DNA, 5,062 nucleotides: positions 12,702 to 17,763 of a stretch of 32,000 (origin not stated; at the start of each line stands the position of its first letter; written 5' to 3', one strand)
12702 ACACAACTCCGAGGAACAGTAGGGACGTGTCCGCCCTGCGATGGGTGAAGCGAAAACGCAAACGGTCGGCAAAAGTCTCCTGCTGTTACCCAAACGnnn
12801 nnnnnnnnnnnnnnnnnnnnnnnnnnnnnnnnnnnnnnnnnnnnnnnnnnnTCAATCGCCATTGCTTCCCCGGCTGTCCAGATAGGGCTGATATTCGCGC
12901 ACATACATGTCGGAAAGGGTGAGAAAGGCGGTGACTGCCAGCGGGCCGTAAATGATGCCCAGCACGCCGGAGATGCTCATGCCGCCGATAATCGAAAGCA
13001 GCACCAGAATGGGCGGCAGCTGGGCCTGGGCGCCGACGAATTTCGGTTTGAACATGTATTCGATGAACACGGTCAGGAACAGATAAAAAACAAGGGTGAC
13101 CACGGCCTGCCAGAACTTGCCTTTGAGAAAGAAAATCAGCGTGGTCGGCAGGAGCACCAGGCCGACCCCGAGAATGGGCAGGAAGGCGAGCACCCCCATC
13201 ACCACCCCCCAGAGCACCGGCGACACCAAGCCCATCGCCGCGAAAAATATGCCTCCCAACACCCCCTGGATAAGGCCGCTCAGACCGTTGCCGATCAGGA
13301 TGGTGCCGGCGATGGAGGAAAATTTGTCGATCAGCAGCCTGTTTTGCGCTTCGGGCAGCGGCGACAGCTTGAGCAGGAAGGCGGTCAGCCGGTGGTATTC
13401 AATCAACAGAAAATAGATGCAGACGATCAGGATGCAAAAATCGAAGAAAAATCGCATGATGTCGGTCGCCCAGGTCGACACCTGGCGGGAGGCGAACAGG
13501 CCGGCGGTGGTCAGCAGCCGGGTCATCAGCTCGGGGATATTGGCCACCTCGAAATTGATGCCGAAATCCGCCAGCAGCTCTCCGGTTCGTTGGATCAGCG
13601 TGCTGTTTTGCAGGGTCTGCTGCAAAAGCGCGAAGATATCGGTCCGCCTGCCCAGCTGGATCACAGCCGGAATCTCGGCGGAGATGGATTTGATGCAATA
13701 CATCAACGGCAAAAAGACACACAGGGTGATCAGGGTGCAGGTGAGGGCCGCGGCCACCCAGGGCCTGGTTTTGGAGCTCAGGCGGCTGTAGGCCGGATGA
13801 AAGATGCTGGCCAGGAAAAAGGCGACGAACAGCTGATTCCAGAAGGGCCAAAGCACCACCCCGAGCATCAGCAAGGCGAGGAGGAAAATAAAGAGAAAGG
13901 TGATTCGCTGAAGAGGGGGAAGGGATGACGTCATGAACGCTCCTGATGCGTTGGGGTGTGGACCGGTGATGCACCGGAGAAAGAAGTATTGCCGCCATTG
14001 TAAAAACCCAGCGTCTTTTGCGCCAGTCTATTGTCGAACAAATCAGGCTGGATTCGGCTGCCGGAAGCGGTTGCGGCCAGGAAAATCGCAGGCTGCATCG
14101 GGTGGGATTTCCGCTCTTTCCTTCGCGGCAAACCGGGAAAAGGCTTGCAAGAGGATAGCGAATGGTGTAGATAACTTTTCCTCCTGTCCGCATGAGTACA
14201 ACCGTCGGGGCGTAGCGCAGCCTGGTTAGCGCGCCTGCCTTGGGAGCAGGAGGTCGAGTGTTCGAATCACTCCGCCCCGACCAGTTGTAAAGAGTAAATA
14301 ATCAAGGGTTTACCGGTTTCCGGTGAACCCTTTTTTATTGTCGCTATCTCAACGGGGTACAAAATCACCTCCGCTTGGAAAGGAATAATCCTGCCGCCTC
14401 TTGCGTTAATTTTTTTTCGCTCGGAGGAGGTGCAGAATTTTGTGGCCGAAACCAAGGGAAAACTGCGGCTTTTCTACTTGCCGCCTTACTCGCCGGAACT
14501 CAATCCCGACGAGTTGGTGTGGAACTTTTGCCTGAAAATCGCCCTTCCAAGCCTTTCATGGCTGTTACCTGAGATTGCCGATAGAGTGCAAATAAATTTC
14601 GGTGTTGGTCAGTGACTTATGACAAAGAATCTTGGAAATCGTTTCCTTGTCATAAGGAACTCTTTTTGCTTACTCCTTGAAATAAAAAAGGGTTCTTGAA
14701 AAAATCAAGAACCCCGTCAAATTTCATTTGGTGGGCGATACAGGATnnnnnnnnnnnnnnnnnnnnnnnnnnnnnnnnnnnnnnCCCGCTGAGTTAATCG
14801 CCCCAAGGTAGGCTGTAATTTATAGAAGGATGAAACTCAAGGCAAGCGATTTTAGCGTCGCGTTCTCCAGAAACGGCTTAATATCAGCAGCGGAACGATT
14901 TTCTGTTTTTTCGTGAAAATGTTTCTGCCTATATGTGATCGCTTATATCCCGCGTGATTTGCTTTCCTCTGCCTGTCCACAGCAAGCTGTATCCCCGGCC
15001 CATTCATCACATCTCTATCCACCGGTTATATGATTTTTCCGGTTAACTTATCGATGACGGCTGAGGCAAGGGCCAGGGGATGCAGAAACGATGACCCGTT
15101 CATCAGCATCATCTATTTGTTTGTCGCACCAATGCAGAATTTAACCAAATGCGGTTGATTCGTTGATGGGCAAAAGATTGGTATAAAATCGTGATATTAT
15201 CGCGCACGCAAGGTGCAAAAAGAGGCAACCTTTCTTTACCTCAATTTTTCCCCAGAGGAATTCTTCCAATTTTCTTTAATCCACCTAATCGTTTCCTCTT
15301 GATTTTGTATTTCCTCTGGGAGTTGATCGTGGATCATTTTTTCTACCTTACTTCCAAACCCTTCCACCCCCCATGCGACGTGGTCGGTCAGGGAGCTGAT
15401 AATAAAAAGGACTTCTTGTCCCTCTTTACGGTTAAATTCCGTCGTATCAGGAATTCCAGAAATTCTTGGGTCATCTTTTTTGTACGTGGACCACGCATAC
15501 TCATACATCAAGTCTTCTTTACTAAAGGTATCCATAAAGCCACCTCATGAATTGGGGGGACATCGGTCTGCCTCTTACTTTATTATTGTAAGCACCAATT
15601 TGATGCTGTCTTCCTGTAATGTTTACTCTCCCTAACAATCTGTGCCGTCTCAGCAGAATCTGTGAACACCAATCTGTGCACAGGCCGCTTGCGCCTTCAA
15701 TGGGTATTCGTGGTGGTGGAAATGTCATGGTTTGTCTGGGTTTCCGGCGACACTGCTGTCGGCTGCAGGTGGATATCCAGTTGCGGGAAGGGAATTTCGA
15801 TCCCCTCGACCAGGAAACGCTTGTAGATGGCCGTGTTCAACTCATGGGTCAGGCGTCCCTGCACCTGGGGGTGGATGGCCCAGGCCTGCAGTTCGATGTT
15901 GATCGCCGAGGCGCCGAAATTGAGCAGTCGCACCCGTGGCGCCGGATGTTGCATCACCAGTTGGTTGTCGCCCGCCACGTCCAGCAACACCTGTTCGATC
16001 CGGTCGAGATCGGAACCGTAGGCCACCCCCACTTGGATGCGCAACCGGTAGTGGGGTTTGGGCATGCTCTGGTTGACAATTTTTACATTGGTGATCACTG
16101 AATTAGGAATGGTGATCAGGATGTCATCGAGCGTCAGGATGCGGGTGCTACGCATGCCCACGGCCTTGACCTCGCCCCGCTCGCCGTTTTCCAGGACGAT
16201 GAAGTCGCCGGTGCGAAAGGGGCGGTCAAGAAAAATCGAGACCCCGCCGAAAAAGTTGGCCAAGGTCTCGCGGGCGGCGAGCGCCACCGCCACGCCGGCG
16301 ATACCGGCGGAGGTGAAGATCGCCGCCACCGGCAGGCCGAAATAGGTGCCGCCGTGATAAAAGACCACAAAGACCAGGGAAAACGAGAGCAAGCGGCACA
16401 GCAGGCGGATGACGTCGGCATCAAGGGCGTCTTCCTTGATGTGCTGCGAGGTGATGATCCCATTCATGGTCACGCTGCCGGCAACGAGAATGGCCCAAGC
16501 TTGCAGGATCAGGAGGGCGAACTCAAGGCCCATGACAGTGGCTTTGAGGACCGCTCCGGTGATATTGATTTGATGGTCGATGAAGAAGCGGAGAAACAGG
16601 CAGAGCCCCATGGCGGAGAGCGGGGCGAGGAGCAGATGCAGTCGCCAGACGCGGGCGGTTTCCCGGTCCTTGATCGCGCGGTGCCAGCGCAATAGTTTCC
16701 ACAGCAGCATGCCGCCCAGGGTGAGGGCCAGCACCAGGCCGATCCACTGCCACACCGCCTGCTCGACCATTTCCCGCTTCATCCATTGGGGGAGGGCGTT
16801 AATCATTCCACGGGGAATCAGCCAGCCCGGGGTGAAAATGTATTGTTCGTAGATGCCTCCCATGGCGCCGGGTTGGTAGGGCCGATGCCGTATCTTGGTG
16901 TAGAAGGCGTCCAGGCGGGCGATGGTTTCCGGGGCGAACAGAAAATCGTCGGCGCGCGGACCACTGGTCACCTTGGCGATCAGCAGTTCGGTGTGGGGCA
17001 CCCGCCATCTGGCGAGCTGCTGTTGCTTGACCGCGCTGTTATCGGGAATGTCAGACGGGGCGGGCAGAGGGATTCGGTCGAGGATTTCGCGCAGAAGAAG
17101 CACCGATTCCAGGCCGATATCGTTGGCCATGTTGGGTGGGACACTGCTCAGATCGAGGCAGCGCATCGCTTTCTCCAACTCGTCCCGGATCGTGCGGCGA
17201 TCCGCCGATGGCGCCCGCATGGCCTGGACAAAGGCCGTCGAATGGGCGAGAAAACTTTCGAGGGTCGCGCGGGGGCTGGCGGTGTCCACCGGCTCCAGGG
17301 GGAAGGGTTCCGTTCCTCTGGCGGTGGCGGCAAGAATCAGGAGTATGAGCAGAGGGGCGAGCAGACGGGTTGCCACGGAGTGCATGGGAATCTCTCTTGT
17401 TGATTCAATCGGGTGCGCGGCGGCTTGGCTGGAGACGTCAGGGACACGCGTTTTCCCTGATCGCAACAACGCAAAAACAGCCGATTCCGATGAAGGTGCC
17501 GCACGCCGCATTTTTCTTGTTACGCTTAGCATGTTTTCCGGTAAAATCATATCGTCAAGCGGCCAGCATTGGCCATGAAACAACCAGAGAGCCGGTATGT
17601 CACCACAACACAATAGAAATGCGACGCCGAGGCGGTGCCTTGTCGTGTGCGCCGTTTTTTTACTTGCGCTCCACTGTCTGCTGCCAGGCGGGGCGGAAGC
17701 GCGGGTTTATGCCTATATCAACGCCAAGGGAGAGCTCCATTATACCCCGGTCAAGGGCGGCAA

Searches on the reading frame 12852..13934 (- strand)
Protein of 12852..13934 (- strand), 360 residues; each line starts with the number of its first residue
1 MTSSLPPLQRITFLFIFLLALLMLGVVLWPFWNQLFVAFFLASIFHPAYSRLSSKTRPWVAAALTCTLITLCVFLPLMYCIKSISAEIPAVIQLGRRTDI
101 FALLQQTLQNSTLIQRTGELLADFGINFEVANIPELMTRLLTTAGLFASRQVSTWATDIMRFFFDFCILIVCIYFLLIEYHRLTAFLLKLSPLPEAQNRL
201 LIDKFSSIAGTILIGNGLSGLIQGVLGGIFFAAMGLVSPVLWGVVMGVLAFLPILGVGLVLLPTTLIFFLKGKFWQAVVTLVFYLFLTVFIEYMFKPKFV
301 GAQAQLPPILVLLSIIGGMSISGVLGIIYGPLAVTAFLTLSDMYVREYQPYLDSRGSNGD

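Call 16: search_protein_families(library=pfam, proteins=[window:12852-13934:-], max_evalue=0.001)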
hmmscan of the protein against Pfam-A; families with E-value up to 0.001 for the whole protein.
window:12852-13934:- (360 aa): 1 family
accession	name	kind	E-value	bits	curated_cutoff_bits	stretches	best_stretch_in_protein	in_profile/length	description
PF01594.21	AI-2E_transport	-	2e-36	126.3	34.3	1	17-344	3-326/327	AI-2E family transporter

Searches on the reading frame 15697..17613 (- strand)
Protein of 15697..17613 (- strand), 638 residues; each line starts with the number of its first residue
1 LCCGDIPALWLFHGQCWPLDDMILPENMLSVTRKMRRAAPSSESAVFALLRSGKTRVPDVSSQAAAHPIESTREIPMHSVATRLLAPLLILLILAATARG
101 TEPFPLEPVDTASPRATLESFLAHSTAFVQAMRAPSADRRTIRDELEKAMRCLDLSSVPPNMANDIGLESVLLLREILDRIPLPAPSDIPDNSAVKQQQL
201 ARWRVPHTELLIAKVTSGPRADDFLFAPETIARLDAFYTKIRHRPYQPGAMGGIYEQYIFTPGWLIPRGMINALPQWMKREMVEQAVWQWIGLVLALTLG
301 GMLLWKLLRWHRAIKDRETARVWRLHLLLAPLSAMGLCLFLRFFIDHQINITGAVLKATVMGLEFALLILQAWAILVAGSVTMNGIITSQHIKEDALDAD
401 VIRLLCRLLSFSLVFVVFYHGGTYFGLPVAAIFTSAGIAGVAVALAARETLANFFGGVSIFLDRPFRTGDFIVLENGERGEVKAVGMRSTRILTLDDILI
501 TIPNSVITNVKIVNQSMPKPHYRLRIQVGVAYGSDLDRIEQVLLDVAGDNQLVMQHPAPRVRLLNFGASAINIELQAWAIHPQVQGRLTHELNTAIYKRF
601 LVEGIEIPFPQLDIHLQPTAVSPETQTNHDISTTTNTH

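Call 16: search_protein_families(library=pfam, proteins=[window:15697-17613:-], max_evalue=0.001)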
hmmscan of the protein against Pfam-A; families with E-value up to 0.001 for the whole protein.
window:15697-17613:- (638 aa): 3 families
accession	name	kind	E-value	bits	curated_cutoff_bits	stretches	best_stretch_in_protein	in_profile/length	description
PF00924.24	MS_channel_2nd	-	9e-16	58.2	20.2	1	450-516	2-67/68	Mechanosensitive ion channel, beta-domain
PF21082.3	MS_channel_3rd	-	2e-13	51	21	1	525-607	2-88/88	Mechanosensitive ion channel MscS, C-terminal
PF21088.3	MS_channel_1st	-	7.1e-06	26.4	23.1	1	408-447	2-41/42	Mechanosensitive ion channel, transmembrane helices 2/3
